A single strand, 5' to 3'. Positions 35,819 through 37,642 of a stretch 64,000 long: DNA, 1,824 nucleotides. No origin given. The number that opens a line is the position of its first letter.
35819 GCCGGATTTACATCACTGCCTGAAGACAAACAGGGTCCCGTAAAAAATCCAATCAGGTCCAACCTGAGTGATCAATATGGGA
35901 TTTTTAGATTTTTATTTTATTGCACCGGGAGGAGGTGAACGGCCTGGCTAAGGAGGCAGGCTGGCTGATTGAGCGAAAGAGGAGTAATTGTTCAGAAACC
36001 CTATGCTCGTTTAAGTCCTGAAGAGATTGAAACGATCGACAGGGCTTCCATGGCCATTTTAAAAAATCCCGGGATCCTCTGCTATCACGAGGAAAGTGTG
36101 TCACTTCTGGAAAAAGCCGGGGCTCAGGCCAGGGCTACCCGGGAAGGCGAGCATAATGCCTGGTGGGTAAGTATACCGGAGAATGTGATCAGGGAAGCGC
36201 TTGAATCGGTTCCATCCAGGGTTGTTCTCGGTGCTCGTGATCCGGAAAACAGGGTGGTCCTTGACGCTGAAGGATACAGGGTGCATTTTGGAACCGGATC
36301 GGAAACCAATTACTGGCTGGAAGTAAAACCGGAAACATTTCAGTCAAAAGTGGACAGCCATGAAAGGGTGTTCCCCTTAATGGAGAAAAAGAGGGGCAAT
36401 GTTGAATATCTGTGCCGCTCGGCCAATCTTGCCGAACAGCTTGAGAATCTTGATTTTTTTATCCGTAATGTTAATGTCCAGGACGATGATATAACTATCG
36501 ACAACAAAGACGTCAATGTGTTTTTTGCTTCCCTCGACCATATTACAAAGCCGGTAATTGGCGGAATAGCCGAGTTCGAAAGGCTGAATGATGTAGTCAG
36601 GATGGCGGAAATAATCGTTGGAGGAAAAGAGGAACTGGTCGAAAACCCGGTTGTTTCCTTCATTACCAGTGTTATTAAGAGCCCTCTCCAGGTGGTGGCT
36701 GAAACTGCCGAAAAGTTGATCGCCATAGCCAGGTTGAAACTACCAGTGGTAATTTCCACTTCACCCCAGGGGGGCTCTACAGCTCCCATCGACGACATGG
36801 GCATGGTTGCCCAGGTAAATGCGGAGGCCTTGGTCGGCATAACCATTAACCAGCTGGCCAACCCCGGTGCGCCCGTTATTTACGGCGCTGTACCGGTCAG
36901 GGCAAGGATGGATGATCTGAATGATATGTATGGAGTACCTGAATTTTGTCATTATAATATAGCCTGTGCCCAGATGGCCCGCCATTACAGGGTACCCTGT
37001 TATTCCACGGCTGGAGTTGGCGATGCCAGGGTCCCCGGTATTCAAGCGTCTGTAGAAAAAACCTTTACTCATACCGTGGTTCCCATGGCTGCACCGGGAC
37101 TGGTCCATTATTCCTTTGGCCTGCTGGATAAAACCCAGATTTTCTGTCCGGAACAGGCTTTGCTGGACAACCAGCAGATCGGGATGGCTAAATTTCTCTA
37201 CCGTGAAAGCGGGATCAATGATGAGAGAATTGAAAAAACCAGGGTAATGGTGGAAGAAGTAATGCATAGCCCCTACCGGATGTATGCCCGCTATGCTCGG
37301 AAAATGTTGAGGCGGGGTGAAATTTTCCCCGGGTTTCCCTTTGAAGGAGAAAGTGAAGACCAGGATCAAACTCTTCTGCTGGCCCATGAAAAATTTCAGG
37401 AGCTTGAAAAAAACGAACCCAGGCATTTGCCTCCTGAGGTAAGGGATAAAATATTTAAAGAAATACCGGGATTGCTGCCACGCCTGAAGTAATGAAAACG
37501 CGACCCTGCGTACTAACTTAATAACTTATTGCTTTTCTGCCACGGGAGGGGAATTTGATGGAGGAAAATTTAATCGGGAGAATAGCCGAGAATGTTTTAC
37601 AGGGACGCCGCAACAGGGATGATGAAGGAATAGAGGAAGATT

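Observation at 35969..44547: Island coupling a betaine-type ABC importer to corrinoid-dependent MttB-family methyltransferases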

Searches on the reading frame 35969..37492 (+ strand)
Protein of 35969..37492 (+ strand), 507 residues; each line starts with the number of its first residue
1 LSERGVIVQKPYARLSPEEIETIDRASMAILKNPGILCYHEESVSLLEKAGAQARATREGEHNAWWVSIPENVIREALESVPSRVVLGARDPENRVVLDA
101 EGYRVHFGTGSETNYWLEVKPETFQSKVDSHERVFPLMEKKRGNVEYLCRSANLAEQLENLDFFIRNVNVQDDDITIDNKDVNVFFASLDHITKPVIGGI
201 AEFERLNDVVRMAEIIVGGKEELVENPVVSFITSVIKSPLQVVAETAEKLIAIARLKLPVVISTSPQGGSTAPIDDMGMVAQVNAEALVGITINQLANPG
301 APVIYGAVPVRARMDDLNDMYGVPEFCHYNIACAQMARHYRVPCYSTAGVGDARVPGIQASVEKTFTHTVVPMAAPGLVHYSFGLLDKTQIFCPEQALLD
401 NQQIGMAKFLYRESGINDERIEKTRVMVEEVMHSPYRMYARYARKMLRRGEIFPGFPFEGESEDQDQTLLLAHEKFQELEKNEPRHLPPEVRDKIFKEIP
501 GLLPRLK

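Call 4: search_protein_families(library=pfam, proteins=[window:35969-37492:+])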
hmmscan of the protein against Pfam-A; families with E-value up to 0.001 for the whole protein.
window:35969-37492:+ (507 aa): 1 family
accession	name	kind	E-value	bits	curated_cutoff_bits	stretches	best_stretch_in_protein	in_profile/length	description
PF06253.16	MTTB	-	2.6e-58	197.7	25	1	10-420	29-409/500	Trimethylamine methyltransferase (MTTB)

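Call 14: search_solved_structures(query=window:35969-37492:+, max_evalue=0.001, show_alignments=1)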
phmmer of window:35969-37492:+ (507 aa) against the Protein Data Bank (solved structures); distinct sequences matched with E-value up to 0.001: 5.
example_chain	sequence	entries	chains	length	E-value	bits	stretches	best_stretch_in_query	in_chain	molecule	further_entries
9yce_A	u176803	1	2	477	2.6e-32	115.7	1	12-495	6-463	Glycine betaine methyltransferase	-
2qne_A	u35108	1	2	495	2.6e-32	115.6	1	12-495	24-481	Putative methyltransferase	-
7xcl_A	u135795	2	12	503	2.7e-32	115.6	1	16-500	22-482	Trimethylamine methyltransferase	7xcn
7xcm_A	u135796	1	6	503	3.8e-32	115.1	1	16-500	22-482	Trimethylamine methyltransferase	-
4yyc_A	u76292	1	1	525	9.5e-24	87.4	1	173-418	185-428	Putative trimethylamine methyltransferase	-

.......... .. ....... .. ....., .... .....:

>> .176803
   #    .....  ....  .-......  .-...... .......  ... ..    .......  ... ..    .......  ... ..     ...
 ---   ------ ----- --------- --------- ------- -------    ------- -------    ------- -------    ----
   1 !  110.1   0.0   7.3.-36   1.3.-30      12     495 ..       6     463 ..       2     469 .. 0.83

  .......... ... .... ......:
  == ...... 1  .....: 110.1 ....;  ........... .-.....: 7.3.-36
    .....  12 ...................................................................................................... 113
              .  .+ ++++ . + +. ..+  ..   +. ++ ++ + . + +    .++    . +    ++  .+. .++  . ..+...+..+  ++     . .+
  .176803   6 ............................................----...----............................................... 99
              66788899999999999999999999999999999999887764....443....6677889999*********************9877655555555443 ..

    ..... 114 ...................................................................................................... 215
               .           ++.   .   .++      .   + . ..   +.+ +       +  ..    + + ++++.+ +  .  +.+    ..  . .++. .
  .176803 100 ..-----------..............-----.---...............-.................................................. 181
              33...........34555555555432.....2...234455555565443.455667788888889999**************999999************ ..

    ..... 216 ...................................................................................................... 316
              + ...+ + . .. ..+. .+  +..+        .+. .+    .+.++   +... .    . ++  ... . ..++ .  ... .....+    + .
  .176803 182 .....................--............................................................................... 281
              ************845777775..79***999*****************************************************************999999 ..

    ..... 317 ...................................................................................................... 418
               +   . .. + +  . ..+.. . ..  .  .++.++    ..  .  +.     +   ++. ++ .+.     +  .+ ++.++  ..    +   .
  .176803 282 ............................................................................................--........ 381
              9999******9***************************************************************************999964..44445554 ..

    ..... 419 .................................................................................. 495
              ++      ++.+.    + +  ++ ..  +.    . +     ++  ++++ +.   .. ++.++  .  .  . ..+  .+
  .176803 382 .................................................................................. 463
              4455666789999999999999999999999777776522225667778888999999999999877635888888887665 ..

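Call 17: search_protein_families(library=ncbifam, proteins=[window:35969-37492:+])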
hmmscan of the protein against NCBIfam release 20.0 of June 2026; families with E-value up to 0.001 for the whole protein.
window:35969-37492:+ (507 aa): 1 family
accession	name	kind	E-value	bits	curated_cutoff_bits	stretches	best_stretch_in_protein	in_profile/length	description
TIGR02369.2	trimeth_pyl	equivalog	1.1e-67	228.6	525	1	15-421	6-384/469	[trimethylamine--corrinoid protein] Co-methyltransferase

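Call 18: find_homologous_proteins(query=window:35969-37492:+)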
Query window:35969-37492:+ (507 aa): 1409 proteins with E <= 0.001 among 8000 candidates; the best 120 are listed.
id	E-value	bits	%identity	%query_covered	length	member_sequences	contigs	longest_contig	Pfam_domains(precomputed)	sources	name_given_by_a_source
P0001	0.0e+0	1087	94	100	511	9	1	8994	PF06253.17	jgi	-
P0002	4.1e-272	921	78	100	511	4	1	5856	PF06253.17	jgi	-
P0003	4.1e-272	921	79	100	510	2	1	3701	PF06253.17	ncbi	-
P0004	1.4e-271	920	78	100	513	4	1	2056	PF06253.17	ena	-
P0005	1.6e-269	913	77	100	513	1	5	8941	PF06253.17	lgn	-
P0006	5.5e-269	911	77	100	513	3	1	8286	PF06253.17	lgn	-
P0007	3.7e-268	908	78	100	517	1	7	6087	PF06253.17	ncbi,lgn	-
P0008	3.6e-267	905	77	100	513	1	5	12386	PF06253.17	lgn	-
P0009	7.3e-267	904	78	100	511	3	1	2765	PF06253.17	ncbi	-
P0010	7.7e-267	904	77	100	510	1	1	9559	PF06253.17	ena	-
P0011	1.3e-266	903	80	95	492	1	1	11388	PF06253.17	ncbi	-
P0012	1.8e-266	903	80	95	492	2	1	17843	PF06253.17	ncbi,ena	-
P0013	1.9e-266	903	77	100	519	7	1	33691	PF06253.17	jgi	jgi:trimethylamine---corrinoid protein Co-methyltransferase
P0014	3.1e-266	902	76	100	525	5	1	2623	PF06253.17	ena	-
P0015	3.2e-266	902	77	100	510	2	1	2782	PF06253.17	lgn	-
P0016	3.6e-266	902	77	100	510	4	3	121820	PF06253.17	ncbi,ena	-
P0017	2.5e-265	899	76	100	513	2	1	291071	PF06253.17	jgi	jgi:trimethylamine---corrinoid protein Co-methyltransferase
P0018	7.9e-265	897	76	100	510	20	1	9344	PF06253.17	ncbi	ncbi:MAG: trimethylamine methyltransferase family protein [Bacillota bacterium]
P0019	2.9e-263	892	76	100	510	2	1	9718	PF06253.17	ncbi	-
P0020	4.9e-263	892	76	99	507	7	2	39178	PF06253.17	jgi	jgi:trimethylamine---corrinoid protein Co-methyltransferase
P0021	5.7e-263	891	77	99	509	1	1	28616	PF06253.17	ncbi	-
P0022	6.1e-263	891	79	95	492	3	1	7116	PF06253.17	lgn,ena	-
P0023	7.4e-263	891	76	100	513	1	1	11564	PF06253.17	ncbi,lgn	-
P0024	4.3e-261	885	79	95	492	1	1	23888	PF06253.17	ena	-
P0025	4.3e-260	882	76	100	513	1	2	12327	PF06253.17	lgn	-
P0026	7.7e-260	881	78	95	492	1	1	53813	PF06253.17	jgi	-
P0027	1.7e-259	880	75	100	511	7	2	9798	PF06253.17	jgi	-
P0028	2.8e-259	879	78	95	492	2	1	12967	PF06253.17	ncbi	-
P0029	5.5e-259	878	74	100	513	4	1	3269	PF06253.17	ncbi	ncbi:MAG: trimethylamine methyltransferase family protein [Dethiobacteria bacterium]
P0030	2.1e-258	876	77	95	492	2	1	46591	PF06253.17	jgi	-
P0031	5.1e-258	875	74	100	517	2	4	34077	PF06253.17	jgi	-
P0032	1.9e-257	873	78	95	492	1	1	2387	PF06253.17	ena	-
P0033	2.9e-257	872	77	95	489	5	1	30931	PF06253.17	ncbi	-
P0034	5.1e-257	872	78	95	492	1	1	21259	PF06253.17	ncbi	-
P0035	3.1e-256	869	74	100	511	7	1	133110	PF06253.17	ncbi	ncbi:MAG: trimethylamine methyltransferase family protein [Bacillota bacterium]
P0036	7.8e-256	868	75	99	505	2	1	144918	PF06253.17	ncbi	-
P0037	1.2e-248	844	70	100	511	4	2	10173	PF06253.17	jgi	-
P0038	1.6e-248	844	70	100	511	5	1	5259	PF06253.17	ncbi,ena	-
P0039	1.0e-247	841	72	100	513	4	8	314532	PF06253.17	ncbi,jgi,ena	-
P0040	4.9e-243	826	70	100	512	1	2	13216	PF06253.17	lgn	-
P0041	5.7e-236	802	70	99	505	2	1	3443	PF06253.17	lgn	-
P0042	1.5e-227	774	67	100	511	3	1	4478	PF06253.17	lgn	-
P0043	1.8e-225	768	64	100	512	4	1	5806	PF06253.17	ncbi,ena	-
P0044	6.6e-225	766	70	91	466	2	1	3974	PF06253.17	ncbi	-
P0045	2.5e-224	764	64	100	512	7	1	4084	PF06253.17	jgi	-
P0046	4.2e-222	757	64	100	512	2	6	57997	PF06253.17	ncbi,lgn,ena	-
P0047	1.9e-219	748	64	100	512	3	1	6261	PF06253.17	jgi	-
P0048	8.9e-218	742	64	100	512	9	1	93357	PF06253.17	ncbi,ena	-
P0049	1.1e-215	735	63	100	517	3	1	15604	PF06253.17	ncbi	-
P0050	7.3e-179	614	54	100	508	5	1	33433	PF06253.17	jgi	-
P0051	2.7e-177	609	55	100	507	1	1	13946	PF06253.17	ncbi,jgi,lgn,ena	-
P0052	6.7e-177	607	55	99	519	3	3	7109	PF06253.17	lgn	-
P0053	8.6e-176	604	54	100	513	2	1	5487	PF06253.17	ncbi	-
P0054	3.0e-175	602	53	100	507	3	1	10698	PF06253.17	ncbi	-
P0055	9.8e-175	600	52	98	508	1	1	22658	PF06253.17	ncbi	-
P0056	1.3e-173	597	52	99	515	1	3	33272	PF06253.17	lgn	-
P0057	3.0e-173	595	78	67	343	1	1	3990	PF06253.17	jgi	jgi:trimethylamine---corrinoid protein Co-methyltransferase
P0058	5.4e-173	595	53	100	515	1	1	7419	PF06253.17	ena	-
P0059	6.5e-173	594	54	99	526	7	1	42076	PF06253.17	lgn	-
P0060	4.5e-172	592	53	99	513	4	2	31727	PF06253.17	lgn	-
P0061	1.4e-171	590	69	75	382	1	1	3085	PF06253.17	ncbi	-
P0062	2.0e-171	589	54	100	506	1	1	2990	PF06253.17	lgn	-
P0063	3.6e-171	589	53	99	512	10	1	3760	PF06253.17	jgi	jgi:trimethylamine--corrinoid protein Co-methyltransferase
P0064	6.6e-171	588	54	99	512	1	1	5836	PF06253.17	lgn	-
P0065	8.5e-171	587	54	98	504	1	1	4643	PF06253.17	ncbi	-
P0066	1.6e-170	586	51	99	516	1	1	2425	PF06253.17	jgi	jgi:trimethylamine--corrinoid protein Co-methyltransferase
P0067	5.3e-170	585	53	99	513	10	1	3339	PF06253.17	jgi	jgi:trimethylamine---corrinoid protein Co-methyltransferase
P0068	1.0e-169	584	54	99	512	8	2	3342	PF06253.17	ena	-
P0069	1.2e-169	584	53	100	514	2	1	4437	PF06253.17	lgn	-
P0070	1.2e-169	583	53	99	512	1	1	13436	PF06253.17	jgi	jgi:trimethylamine--corrinoid protein Co-methyltransferase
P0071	3.0e-169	582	51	99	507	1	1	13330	PF06253.17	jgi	jgi:trimethylamine--corrinoid protein Co-methyltransferase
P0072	4.0e-169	582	52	97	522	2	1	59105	PF06253.17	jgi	jgi:trimethylamine--corrinoid protein Co-methyltransferase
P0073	4.1e-169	582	52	99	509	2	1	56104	PF06253.17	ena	-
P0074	5.3e-169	581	53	99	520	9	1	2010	PF06253.17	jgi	-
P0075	9.2e-169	581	53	100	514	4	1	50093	PF06253.17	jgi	-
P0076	9.9e-169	580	53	99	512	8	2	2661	PF06253.17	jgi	jgi:trimethylamine--corrinoid protein Co-methyltransferase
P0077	1.1e-168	580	53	99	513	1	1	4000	PF06253.17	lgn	-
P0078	1.9e-168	580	53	99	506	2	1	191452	PF06253.17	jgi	jgi:trimethylamine--corrinoid protein Co-methyltransferase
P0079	2.1e-168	579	52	99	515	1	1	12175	PF06253.17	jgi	jgi:trimethylamine--corrinoid protein Co-methyltransferase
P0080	2.3e-168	579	53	99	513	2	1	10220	PF06253.17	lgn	-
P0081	2.4e-168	579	53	99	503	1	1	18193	PF06253.17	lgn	-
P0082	2.4e-168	579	53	99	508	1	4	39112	PF06253.17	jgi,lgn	-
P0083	2.4e-168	579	52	100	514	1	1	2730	PF06253.17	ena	-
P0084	2.8e-168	579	53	99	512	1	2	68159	PF06253.17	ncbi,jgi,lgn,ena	-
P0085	2.8e-168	579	56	95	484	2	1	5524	PF06253.17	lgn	-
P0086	3.1e-168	579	53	100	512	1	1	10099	PF06253.17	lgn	-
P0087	4.8e-168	578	53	99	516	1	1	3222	PF06253.17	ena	-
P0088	6.1e-168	578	54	98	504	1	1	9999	PF06253.17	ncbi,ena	-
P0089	9.2e-168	577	53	99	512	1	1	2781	PF06253.17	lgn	-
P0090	9.9e-168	577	52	99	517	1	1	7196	PF06253.17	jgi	-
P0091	1.1e-167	577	52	99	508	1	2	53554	PF06253.17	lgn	-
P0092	1.9e-167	576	52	99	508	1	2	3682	PF06253.17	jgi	jgi:trimethylamine--corrinoid protein Co-methyltransferase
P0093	2.0e-167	576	52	99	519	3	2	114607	PF06253.17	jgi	jgi:trimethylamine--corrinoid protein Co-methyltransferase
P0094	2.6e-167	576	54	99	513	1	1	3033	PF06253.17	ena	-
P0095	3.0e-167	576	53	100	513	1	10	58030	PF06253.17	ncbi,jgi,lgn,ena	-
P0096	3.2e-167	576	52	99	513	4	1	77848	PF06253.17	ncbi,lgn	-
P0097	4.0e-167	575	52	99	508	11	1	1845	PF06253.17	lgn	-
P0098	5.6e-167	575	52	99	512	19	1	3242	PF06253.17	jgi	-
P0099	5.9e-167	575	53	99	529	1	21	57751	PF06253.17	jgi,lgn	jgi:trimethylamine--corrinoid protein Co-methyltransferase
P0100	6.0e-167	575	53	99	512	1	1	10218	PF06253.17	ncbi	-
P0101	6.5e-167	575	51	99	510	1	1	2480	PF06253.17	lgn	-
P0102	7.1e-167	574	52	99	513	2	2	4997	PF06253.17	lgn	-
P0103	7.2e-167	574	53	99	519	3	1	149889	PF06253.17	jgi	jgi:trimethylamine---corrinoid protein Co-methyltransferase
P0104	8.3e-167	574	51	99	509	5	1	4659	PF06253.17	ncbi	-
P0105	9.6e-167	574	54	99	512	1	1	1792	PF06253.17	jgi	jgi:trimethylamine--corrinoid protein Co-methyltransferase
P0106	1.0e-166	574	51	99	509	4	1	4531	PF06253.17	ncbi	-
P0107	1.0e-166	574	52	99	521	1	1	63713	PF06253.17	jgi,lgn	-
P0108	1.1e-166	574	54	99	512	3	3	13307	PF06253.17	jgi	jgi:trimethylamine--corrinoid protein Co-methyltransferase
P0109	1.5e-166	573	53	99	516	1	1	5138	PF06253.17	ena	-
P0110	1.6e-166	573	51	99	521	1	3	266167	PF06253.17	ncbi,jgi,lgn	-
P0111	1.8e-166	573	51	99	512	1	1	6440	PF06253.17,PF26574.1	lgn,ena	-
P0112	1.8e-166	573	51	100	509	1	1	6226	PF06253.17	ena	-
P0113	2.7e-166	572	53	99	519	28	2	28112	PF06253.17,PF26574.1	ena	-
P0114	3.1e-166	572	53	99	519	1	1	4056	PF06253.17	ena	-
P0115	3.1e-166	572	53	99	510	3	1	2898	PF06253.17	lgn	-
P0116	3.3e-166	572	53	99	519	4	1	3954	PF06253.17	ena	-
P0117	3.7e-166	572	53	99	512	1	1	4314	PF06253.17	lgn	-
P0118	4.4e-166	572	52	99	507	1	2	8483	PF06253.17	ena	-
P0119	5.6e-166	571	51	99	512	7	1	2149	PF06253.17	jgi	jgi:trimethylamine--corrinoid protein Co-methyltransferase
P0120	5.7e-166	571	54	99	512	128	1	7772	PF06253.17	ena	-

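Call 19: find_encoding_contigs(protein=P0017, flank=10000, max_places=2)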
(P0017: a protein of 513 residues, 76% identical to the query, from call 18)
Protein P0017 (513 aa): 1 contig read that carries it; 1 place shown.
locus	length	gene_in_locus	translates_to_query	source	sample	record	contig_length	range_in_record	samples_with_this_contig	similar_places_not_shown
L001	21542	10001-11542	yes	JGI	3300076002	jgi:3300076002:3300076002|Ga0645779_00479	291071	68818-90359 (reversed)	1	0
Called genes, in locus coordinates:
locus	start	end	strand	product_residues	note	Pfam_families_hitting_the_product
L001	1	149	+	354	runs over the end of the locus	PF12797:Fer4_2 (faint), PF12837:Fer4_6 (faint), PF13237:Fer4_10 (weak), PF14697:Fer4_21 (weak), PF12838:Fer4_7 (weak), PF13187:Fer4_9 (weak), PF00037:Fer4 (weak)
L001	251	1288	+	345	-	PF26370:KDD_N, PF00107:ADH_zinc_N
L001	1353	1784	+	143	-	-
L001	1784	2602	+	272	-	PF05853:BKACE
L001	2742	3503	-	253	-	PF00106:adh_short, PF08659:KR, PF23441:SDR, PF01370:Epimerase (weak), PF13561:adh_short_C2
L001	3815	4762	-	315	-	PF04055:Radical_SAM, PF16199:Radical_SAM_C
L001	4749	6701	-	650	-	PF01134:GIDA, PF07992:Pyr_redox_2 (faint), PF21680:GIDA_C_1st, PF13932:SAM_GIDA_C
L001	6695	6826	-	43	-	-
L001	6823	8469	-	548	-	PF00795:CN_hydrolase, PF02540:NAD_synthase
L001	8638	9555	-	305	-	PF01545:Cation_efflux, PF16916:ZT_dimer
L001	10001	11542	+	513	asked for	PF06253:MTTB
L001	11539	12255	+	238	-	PF02607:B12-binding_2, PF02310:B12-binding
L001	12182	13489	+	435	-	PF13649:Methyltransf_25 (faint)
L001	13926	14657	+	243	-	PF00528:BPD_transp_1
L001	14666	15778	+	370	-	PF00005:ABC_tran, PF13304:AAA_21 (faint), PF00571:CBS (weak)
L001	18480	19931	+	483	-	PF06253:MTTB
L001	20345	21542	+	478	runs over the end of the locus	PF06253:MTTB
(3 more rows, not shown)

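Call 20: find_encoding_contigs(protein=P0039, flank=10000, max_places=3)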
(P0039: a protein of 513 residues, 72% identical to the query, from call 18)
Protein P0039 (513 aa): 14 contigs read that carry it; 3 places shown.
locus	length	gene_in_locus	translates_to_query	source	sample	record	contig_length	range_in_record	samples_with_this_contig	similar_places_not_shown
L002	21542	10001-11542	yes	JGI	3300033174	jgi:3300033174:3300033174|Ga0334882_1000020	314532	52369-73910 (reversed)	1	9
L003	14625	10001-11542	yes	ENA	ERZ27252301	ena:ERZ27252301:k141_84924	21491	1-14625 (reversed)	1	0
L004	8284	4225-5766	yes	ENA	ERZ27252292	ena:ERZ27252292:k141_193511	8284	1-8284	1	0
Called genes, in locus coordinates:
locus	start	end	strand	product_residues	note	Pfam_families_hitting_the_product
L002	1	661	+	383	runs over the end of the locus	PF03435:Sacchrp_dh_NADP, PF13460:NAD_binding_10 (weak), PF16653:Sacchrp_dh_C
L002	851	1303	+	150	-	-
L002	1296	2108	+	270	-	PF05853:BKACE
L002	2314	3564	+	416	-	PF00202:Aminotran_3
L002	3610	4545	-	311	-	PF04055:Radical_SAM, PF16199:Radical_SAM_C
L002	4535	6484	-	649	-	PF01134:GIDA, PF07992:Pyr_redox_2 (weak), PF12831:FAD_oxidored (weak), PF21680:GIDA_C_1st, PF13932:SAM_GIDA_C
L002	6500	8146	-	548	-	PF00795:CN_hydrolase, PF02540:NAD_synthase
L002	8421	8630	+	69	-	PF00462:Glutaredoxin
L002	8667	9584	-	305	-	PF01545:Cation_efflux, PF16916:ZT_dimer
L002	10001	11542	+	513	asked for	PF06253:MTTB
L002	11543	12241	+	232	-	PF02607:B12-binding_2, PF02310:B12-binding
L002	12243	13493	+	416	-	PF13649:Methyltransf_25 (weak), PF13847:Methyltransf_31 (faint)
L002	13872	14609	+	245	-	PF00528:BPD_transp_1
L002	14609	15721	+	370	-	PF00005:ABC_tran, PF13304:AAA_21 (faint), PF00571:CBS (weak)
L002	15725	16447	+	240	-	PF00528:BPD_transp_1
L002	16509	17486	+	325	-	PF04069:OpuAC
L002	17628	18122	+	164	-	PF00571:CBS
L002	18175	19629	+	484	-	PF06253:MTTB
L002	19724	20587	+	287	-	PF00483:NTP_transferase, PF12804:NTP_transf_3 (weak)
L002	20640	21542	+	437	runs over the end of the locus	PF01425:Amidase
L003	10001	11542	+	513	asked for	PF06253:MTTB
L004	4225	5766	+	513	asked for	PF06253:MTTB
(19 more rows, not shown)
